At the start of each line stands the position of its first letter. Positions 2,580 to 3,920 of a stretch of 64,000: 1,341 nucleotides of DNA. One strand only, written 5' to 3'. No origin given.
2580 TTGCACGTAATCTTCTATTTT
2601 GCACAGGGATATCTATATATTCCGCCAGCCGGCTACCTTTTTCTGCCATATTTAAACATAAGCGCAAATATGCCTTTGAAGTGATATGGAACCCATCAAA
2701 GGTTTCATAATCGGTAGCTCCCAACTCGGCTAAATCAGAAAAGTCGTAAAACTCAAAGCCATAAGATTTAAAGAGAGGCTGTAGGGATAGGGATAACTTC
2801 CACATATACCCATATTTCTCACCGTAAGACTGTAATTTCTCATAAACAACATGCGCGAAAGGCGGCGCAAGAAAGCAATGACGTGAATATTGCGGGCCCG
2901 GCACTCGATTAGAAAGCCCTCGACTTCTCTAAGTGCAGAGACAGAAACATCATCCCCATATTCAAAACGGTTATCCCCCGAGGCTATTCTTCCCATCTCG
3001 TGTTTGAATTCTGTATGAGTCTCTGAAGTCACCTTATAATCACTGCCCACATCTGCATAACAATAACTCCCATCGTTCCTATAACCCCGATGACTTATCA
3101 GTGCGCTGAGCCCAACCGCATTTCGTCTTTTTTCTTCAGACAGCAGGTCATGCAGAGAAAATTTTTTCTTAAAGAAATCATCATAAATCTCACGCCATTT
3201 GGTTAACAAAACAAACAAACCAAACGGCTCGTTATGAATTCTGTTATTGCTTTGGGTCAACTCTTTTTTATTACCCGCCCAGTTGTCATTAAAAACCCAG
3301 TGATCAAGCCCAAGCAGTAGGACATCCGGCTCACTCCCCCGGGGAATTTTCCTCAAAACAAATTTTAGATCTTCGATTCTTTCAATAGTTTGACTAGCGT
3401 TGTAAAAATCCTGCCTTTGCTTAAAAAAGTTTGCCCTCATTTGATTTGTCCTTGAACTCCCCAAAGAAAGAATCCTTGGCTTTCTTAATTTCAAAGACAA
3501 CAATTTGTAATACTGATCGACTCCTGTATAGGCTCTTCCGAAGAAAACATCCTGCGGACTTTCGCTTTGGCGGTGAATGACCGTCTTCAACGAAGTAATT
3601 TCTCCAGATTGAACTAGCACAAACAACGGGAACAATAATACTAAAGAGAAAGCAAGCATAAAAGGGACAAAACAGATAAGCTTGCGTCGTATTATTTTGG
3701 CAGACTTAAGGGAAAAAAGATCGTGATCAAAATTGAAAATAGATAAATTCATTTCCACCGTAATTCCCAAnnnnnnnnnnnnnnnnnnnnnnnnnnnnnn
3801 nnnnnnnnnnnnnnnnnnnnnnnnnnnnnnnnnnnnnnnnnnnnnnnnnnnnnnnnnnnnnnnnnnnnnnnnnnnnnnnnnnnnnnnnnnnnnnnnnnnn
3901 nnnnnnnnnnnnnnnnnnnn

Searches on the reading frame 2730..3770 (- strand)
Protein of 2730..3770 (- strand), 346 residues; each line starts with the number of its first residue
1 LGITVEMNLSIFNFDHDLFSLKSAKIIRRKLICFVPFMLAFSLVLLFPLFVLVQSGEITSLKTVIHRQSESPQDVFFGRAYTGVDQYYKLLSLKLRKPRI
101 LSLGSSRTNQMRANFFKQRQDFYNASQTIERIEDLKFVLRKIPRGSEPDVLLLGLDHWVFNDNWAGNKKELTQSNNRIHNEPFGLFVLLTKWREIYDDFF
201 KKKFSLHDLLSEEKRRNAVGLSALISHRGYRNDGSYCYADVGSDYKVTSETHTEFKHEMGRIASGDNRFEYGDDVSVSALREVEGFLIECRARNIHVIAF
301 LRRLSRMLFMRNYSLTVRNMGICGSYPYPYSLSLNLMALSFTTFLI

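Call 45: search_protein_families(library=pfam, proteins=[window:2730-3770:-], max_evalue=0.00001)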
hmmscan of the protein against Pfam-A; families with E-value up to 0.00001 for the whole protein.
window:2730-3770:- (346 aa): 0 families

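Call 95: search_protein_families(library=pfam, proteins=[window:2730-3770:-], max_evalue=1)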
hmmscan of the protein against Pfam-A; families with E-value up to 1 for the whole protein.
window:2730-3770:- (346 aa): 1 family
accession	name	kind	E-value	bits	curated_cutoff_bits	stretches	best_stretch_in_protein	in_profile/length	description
PF03800.19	Nuf2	-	0.0025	18.5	25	1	168-232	64-127/141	Nuf2 family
